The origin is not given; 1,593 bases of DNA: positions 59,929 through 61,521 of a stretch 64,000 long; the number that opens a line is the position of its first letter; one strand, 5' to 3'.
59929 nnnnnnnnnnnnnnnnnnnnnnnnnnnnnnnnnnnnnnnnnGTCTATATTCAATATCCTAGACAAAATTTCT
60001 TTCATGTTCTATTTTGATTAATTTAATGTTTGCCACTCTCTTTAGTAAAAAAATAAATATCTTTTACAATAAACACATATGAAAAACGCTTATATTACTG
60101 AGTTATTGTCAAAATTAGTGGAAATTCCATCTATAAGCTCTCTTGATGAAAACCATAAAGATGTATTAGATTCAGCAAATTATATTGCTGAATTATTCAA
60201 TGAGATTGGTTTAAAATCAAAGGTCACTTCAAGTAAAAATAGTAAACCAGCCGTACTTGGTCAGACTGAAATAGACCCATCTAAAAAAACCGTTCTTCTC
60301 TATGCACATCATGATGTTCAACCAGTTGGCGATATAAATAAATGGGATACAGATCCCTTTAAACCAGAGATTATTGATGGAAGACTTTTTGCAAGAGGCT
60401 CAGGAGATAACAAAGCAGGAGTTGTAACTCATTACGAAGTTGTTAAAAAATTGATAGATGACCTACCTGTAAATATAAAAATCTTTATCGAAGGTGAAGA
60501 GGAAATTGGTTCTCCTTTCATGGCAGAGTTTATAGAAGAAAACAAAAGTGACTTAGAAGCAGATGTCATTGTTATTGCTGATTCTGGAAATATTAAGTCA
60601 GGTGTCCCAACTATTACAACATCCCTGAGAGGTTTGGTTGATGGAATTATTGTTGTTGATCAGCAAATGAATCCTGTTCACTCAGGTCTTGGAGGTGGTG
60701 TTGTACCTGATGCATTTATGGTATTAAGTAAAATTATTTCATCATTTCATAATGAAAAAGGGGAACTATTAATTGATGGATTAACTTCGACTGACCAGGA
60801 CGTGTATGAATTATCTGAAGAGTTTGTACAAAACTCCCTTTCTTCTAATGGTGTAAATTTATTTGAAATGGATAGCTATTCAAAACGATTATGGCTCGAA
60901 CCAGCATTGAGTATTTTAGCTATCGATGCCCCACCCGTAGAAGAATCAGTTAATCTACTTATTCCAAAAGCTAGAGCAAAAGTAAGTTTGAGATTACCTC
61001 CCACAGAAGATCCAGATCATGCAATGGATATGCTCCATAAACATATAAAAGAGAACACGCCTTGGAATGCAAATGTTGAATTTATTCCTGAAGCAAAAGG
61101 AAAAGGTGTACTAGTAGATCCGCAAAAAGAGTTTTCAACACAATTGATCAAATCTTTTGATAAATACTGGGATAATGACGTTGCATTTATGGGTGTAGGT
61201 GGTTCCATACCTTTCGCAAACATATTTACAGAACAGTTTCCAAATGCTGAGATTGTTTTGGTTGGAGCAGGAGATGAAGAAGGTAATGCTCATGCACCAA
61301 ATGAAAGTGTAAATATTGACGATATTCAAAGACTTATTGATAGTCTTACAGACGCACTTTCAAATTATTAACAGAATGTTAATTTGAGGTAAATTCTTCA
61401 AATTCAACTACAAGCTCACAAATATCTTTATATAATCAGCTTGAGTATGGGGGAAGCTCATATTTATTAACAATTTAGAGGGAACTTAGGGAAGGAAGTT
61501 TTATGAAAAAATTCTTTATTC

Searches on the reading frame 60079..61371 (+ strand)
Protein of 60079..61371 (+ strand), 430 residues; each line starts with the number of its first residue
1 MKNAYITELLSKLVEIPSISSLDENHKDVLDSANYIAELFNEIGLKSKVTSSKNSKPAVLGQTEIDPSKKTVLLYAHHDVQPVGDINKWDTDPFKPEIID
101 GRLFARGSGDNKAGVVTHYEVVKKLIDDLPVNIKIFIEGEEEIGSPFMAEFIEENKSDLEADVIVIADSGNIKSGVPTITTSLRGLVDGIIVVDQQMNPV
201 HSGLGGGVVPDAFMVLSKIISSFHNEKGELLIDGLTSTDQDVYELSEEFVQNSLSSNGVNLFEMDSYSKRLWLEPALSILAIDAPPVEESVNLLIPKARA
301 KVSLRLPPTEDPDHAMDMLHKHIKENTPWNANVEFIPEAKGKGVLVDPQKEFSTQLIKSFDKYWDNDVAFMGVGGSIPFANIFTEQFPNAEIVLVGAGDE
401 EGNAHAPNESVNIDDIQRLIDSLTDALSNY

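Call 3: search_protein_families(library=pfam, proteins=[window:60079-61371:+], max_evalue=0.1)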
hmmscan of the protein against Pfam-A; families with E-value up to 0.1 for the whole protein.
window:60079-61371:+ (430 aa): 4 families
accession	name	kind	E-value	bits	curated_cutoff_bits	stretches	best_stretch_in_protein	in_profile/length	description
PF01546.33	Peptidase_M20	-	1.1e-29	104.3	24.6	1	73-428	1-205/206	Peptidase family M20/M25/M40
PF07687.19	M20_dimer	-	1.6e-09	38.1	21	1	182-329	2-105/107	Peptidase dimerisation domain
PF04389.22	Peptidase_M28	-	0.02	15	21.3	1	64-150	7-78/193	Peptidase family M28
PF05343.19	Peptidase_M42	-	0.043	13.3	23.2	0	109-146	133-171/292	M42 glutamyl aminopeptidase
